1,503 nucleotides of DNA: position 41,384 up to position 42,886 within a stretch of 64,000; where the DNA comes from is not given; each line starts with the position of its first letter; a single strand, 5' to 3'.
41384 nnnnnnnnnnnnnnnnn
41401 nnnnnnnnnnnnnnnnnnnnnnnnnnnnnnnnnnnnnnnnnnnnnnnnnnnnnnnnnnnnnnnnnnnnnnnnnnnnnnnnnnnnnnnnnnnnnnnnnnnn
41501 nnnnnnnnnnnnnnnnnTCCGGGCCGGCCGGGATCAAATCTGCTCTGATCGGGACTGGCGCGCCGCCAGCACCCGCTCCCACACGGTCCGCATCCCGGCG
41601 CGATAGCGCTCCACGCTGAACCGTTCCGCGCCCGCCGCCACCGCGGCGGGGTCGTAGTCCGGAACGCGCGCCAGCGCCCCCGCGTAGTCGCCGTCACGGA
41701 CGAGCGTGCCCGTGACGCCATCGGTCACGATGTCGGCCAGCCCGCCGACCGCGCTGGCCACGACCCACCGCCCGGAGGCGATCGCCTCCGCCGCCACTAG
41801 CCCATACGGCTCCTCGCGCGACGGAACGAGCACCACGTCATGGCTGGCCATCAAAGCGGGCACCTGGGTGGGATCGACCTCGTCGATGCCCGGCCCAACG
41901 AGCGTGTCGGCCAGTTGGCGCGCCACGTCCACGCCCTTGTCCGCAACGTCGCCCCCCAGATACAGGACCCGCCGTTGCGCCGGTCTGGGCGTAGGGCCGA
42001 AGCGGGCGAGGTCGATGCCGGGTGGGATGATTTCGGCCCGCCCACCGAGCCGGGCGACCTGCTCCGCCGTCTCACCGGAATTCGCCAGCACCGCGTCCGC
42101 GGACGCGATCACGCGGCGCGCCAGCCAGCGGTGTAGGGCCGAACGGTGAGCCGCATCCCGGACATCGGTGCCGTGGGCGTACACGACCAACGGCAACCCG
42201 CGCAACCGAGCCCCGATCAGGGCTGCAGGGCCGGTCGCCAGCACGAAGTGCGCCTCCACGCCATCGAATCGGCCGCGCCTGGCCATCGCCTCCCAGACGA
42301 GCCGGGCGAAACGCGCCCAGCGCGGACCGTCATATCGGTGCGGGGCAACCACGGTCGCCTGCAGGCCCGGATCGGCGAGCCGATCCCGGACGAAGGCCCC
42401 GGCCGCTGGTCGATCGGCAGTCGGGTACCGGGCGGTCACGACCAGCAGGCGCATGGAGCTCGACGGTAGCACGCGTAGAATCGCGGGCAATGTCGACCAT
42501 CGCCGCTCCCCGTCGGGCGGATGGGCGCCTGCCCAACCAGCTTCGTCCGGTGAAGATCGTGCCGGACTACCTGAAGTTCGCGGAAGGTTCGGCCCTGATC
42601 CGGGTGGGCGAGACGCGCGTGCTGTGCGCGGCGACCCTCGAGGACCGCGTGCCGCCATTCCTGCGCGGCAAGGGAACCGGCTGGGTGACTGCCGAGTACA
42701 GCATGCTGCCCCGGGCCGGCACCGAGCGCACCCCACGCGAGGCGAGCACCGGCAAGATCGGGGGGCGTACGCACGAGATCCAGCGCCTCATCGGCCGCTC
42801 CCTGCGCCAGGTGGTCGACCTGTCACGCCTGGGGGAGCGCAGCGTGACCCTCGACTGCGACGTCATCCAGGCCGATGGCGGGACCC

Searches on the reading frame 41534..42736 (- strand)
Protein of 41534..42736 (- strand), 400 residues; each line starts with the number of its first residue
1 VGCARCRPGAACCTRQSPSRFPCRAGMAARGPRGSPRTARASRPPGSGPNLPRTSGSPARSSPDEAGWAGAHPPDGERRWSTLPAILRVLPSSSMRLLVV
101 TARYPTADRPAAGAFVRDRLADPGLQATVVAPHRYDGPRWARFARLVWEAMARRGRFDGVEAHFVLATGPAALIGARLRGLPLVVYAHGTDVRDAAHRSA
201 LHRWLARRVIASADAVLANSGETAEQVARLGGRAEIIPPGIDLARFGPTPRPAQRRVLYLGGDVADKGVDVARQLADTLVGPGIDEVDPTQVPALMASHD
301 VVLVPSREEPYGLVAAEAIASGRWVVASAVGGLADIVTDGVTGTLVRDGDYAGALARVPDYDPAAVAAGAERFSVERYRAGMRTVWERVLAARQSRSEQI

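Call 34: search_protein_families(library=pfam, proteins=[window:41534-42736:-], max_evalue=0.001)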
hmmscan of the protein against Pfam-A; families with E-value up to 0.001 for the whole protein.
window:41534-42736:- (400 aa): 5 families
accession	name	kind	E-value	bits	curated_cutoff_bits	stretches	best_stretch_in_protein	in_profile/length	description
PF13439.12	Glyco_transf_4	-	5e-18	66.1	28.5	1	109-245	34-170/170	Glycosyltransferase Family 4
PF13692.12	Glyco_trans_1_4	-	6.7e-16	59.3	27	1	287-356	64-133/142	Glycosyl transferases group 1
PF00534.26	Glycos_transf_1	-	2e-15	57.2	26.4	1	286-351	80-145/172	Glycosyl transferases group 1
PF13579.12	Glyco_trans_4_4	-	1.7e-13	51.6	29.7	1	95-239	19-157/158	Glycosyl transferase 4-like domain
PF20706.3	GT4-conflict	-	1.1e-09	38.2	26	1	288-344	271-327/385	Family 4 Glycosyltransferase in conflict systems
